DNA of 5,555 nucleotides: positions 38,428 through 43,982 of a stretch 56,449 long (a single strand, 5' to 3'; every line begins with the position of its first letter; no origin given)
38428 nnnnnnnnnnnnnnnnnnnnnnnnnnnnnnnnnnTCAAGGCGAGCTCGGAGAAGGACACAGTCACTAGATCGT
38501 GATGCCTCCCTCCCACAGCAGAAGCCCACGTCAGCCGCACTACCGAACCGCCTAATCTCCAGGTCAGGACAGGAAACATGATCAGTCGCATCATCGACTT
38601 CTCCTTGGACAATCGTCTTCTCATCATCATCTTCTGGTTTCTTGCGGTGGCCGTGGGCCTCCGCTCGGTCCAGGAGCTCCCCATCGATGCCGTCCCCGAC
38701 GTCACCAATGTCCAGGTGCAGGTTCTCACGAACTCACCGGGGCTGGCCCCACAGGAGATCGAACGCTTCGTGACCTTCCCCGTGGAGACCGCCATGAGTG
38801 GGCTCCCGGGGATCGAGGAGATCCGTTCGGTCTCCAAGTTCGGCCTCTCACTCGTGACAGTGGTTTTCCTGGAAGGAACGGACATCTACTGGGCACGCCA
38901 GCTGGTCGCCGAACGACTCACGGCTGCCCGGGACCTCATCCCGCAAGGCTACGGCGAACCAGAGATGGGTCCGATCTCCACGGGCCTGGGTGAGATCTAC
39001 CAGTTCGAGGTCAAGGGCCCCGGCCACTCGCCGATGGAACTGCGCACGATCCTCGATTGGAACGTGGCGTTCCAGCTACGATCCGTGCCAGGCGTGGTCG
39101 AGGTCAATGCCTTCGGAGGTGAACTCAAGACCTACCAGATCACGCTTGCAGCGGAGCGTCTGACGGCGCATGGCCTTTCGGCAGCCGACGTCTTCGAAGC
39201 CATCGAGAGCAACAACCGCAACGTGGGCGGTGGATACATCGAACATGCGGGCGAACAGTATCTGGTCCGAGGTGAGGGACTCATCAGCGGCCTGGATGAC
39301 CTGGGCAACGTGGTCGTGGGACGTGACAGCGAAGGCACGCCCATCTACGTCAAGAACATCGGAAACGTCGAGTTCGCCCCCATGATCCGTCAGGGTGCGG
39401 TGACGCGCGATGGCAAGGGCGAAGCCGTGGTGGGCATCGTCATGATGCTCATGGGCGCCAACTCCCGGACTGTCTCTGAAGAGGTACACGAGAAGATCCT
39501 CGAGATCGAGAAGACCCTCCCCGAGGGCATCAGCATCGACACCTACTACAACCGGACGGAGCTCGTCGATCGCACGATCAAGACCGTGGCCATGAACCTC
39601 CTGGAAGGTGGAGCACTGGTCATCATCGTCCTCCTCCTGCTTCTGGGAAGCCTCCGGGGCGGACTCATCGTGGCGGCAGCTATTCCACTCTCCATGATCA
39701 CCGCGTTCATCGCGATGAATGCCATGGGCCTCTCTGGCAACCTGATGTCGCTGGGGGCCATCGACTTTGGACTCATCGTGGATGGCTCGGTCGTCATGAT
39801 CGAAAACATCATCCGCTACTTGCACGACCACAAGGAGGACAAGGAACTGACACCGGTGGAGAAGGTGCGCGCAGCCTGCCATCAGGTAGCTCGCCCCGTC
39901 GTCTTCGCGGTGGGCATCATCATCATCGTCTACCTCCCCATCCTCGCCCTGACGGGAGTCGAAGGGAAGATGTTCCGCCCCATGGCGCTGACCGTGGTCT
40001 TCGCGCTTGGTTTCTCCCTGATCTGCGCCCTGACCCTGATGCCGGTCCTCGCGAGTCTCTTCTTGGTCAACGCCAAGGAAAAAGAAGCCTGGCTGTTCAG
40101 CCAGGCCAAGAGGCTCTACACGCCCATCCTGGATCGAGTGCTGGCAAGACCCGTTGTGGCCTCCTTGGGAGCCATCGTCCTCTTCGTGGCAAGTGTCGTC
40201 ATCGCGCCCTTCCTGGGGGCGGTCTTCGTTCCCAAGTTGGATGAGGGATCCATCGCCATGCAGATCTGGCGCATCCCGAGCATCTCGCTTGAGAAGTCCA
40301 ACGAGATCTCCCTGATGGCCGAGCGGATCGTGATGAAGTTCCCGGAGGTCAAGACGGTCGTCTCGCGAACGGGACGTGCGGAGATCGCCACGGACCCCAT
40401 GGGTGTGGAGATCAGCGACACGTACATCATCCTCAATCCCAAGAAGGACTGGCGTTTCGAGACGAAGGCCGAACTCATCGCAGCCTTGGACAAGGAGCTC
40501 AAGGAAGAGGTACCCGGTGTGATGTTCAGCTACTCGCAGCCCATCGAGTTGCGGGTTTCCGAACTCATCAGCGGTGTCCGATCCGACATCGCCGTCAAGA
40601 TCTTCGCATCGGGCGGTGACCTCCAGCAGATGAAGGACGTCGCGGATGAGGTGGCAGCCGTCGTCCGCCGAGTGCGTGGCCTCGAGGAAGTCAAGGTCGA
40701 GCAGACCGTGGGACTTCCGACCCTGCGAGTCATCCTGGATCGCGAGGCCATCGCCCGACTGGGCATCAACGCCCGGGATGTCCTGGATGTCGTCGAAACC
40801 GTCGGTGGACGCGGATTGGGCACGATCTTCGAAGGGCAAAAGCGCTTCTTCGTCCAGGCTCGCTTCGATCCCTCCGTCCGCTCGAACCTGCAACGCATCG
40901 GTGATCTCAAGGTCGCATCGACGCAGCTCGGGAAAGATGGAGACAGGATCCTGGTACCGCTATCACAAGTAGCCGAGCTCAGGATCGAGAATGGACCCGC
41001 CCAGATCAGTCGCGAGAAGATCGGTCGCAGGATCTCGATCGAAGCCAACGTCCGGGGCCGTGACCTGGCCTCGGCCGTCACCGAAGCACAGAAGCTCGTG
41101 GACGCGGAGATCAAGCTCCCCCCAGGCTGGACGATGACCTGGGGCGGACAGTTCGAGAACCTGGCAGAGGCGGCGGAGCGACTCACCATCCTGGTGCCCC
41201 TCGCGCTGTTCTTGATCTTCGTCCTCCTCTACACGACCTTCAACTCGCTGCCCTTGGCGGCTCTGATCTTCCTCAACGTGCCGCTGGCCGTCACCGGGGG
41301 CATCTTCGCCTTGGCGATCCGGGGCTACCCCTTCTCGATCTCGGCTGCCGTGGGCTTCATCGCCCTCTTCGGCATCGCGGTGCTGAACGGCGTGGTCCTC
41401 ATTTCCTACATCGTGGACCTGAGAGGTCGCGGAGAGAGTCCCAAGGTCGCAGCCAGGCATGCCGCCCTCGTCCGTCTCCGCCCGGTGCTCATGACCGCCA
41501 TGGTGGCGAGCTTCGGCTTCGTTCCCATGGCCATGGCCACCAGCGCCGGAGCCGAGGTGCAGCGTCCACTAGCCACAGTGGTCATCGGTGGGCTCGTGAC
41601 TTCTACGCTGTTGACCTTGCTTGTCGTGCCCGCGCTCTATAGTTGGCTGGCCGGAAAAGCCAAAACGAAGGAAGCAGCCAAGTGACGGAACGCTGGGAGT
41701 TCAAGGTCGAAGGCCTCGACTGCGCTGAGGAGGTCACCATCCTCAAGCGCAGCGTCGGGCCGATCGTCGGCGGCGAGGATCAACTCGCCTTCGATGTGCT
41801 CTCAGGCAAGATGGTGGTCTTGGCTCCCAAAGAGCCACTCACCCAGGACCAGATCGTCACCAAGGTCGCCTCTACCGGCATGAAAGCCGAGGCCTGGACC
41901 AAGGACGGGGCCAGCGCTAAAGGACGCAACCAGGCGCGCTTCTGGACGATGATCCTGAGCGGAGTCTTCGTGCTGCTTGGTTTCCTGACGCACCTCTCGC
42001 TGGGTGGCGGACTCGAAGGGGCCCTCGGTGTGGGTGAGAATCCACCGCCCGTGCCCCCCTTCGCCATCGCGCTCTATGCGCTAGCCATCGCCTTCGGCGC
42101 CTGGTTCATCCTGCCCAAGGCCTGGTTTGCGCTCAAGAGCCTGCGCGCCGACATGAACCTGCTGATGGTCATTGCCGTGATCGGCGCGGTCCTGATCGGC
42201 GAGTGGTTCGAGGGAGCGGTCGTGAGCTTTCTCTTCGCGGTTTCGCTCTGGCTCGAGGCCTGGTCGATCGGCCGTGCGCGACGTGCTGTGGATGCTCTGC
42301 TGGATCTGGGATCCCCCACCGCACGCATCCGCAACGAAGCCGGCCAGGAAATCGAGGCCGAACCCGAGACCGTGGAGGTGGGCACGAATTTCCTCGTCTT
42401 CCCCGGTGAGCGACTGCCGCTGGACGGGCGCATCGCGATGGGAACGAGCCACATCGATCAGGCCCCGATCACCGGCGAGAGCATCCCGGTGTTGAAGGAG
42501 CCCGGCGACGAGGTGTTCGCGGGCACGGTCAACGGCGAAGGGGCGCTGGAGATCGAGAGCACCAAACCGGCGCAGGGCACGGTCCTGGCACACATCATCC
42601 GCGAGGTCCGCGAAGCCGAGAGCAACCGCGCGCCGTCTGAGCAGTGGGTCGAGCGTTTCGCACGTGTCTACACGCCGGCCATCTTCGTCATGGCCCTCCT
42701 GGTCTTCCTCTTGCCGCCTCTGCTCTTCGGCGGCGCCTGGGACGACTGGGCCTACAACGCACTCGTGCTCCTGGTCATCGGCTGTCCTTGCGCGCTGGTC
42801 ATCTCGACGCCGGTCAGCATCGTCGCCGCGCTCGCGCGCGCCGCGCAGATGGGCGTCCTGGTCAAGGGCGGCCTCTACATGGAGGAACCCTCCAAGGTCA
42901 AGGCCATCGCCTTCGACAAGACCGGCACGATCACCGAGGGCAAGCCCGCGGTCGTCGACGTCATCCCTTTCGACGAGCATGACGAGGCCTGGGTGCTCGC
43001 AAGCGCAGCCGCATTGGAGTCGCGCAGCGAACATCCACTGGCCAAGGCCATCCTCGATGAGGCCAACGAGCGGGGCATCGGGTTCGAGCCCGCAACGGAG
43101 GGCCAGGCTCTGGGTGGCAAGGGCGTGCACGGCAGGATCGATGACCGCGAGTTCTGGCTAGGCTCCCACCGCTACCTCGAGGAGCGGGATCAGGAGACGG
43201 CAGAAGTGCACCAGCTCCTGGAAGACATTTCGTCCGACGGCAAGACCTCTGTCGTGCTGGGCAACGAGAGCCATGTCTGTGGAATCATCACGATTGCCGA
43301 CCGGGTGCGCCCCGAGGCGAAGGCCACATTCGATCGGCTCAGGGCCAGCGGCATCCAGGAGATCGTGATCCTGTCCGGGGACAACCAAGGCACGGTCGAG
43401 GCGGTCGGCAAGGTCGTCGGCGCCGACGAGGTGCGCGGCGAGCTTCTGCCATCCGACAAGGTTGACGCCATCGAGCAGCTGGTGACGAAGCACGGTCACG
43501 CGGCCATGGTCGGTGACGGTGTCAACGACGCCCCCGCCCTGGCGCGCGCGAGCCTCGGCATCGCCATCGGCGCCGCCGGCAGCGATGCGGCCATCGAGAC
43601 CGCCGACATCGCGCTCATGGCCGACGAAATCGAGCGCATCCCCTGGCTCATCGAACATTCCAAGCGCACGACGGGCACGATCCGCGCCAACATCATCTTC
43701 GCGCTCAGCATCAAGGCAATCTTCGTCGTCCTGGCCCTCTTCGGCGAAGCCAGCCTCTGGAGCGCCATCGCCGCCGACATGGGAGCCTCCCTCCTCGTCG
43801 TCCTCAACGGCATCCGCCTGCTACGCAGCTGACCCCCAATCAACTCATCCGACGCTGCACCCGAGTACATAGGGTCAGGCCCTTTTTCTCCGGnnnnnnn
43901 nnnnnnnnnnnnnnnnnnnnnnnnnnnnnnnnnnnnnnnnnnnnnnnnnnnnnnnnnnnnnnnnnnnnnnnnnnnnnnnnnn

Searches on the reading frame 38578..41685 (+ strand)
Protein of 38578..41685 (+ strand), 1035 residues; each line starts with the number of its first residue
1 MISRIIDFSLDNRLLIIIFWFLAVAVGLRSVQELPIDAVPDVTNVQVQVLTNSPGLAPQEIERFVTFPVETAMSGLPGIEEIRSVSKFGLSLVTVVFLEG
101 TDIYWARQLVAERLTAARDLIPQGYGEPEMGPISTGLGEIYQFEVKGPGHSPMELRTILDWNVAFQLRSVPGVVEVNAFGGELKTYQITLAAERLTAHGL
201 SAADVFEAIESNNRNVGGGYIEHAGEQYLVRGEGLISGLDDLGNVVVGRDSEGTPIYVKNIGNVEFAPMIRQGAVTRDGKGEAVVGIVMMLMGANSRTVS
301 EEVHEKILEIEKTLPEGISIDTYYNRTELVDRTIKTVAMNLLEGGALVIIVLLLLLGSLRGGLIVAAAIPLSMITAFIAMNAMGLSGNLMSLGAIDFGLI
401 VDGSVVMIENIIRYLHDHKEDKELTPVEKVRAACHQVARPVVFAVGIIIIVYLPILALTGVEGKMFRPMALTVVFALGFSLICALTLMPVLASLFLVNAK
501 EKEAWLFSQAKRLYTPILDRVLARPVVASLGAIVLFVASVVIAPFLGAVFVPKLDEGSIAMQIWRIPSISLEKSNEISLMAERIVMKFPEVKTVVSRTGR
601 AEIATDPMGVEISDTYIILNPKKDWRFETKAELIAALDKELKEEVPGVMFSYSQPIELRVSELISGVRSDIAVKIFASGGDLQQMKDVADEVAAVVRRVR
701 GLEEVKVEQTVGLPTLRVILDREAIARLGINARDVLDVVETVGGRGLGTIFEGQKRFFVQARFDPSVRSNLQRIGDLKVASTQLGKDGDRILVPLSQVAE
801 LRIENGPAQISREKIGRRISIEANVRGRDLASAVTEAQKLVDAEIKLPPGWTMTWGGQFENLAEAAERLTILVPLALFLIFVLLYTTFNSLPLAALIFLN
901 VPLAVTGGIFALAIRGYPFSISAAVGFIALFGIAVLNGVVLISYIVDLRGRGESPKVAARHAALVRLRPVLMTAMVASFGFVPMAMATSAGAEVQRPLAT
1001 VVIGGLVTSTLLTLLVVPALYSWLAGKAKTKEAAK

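Call 7: search_protein_families(library=ncbifam, proteins=[window:38578-41685:+], max_evalue=0.001)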
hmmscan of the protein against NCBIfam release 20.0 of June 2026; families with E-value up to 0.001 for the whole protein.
window:38578-41685:+ (1035 aa): 12 families
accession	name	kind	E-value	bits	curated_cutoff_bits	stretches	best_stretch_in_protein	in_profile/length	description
TIGR00914.1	2A0601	subfamily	0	1217.7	701.45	1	1-1032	1-1043/1051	CusA/CzcA family heavy metal efflux RND transporter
NF033617.1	RND_permease_2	subfamily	2.1e-165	552.3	1250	1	16-1025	11-1008/1009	multidrug efflux RND transporter permease subunit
NF000282.2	RND_permease_1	subfamily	1.5e-127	427.1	1250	1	21-1024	16-1027/1029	multidrug efflux RND transporter permease subunit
TIGR00915.1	2A0602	subfamily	1.9e-109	367.1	940.35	1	16-1025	12-1029/1050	efflux RND transporter permease subunit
NF007905.0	PRK10614.1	equivalog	1e-92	311.5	1774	1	25-1025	23-1009/1025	multidrug efflux RND transporter permease subunit MdtC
NF007133.0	PRK09579.1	equivalog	2.2e-87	293.7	1763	1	12-1033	10-1011/1017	multidrug efflux RND transporter permease subunit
NF007798.0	PRK10503.1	equivalog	2.7e-87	293.5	1584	1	17-1023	27-1021/1040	MdtB/MuxB family multidrug efflux RND transporter permease subunit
NF007131.0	PRK09577.1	equivalog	1.3e-79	268.1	1768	1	14-1023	10-1021/1045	multidrug efflux RND transporter permease subunit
NF007842.1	PRK10555.1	equivalog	3.2e-77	260.3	1854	1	8-1025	4-1027/1036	multidrug efflux RND transporter permease AcrD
NF000037.1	RND_perm_OqxB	exception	2.3e-66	224.4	2200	1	8-1024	6-1034/1050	multidrug efflux RND transporter permease subunit OqxB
NF011706.2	PRK15127.1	equivalog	4.9e-54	183.6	2150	2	18-497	14-498/1049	multidrug efflux RND transporter permease subunit AcrB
TIGR00921.1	2A067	subfamily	2.5e-05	22.5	351.9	1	866-1022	191-344/733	hydrophobe/amphiphile efflux-3 (HAE3) family transporter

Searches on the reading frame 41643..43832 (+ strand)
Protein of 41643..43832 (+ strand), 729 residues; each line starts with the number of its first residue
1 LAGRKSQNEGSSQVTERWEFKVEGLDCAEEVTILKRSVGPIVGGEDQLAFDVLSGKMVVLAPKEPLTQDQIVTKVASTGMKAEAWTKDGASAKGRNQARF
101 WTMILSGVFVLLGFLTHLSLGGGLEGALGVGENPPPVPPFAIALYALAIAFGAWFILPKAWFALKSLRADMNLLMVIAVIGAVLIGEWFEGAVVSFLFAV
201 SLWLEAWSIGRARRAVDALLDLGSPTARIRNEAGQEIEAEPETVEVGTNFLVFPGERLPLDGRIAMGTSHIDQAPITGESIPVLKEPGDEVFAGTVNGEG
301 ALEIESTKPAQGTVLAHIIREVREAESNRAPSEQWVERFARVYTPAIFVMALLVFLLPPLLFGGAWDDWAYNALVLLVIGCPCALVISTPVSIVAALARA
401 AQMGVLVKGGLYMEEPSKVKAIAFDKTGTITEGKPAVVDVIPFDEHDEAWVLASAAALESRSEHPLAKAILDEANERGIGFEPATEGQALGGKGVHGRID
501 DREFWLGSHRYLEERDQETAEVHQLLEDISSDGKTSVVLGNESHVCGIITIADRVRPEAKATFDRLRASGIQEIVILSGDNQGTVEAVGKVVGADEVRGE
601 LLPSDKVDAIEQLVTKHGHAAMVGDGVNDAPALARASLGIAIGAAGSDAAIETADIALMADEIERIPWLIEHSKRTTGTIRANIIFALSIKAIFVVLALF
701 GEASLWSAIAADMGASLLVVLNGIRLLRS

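Call 7: search_protein_families(library=ncbifam, proteins=[window:41643-43832:+], max_evalue=0.001)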
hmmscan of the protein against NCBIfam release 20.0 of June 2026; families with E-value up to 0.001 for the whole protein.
window:41643-43832:+ (729 aa): 19 families
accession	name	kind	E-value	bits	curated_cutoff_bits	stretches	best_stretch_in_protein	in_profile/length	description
TIGR01525.1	ATPase-IB_hvy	subfamily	2.1e-175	584.8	346.25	1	171-726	1-560/560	heavy metal translocating P-type ATPase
NF008262.1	PRK11033.1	equivalog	3.5e-166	554.7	1005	1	8-728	33-729/731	zinc/cadmium/mercury/lead-transporting ATPase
TIGR01512.1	ATPase-IB2_Cd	subfamily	3e-149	497.9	313.5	2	172-489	2-298/494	cadmium family heavy metal-translocating P-type ATPase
NF033775.1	P_type_ZntA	exception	7.2e-147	490.7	1240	1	7-728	39-730/732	Zn(II)/Cd(II)/Pb(II) translocating P-type ATPase ZntA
TIGR01511.1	ATPase-IB1_Cu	subfamily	2.9e-113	379.6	397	1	154-726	3-541/542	copper-translocating P-type ATPase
NF007952.0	PRK10671.1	equivalog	4.1e-108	362.7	1316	1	197-728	299-833/838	copper-exporting P-type ATPase CopA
TIGR01494.1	ATPase_P-type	subfamily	2.6e-72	243.8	62.3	1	195-702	3-464/478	HAD-IC family P-type ATPase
TIGR01497.1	kdpB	equivalog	8.1e-48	163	527.9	1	189-657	65-547/675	potassium-transporting ATPase subunit KdpB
TIGR01647.1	ATPase-IIIA_H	equivalog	4.4e-42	144.2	615.5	2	165-476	32-345/755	plasma-membrane proton-efflux P-type ATPase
NF010609.0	PRK14010.1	equivalog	1.2e-39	136.1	1323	1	204-656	82-541/673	K(+)-transporting ATPase subunit B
TIGR01523.1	ATPase-IID_K-Na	equivalog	2.7e-27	94.8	645.05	2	603-689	677-763/997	potassium/sodium efflux P-type ATPase, fungal-type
TIGR01116.1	ATPase-IIA1_Ca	equivalog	1.7e-24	85.9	703.4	2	542-667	452-592/799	calcium-translocating P-type ATPase, SERCA-type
TIGR01522.1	ATPase-IIA2_Ca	equivalog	3.6e-21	74.7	798.3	1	603-691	573-661/854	calcium-transporting P-type ATPase, PMR1-type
TIGR01517.1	ATPase-IIB_Ca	equivalog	6.4e-21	74.2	507.05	2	603-701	613-710/882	calcium-translocating P-type ATPase, PMCA-type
TIGR01106.1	ATPase-IIC_X-K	subfamily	8.7e-17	60.3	946.1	2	607-688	673-754/997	Na,H/K antiporter P-type ATPase subunit alpha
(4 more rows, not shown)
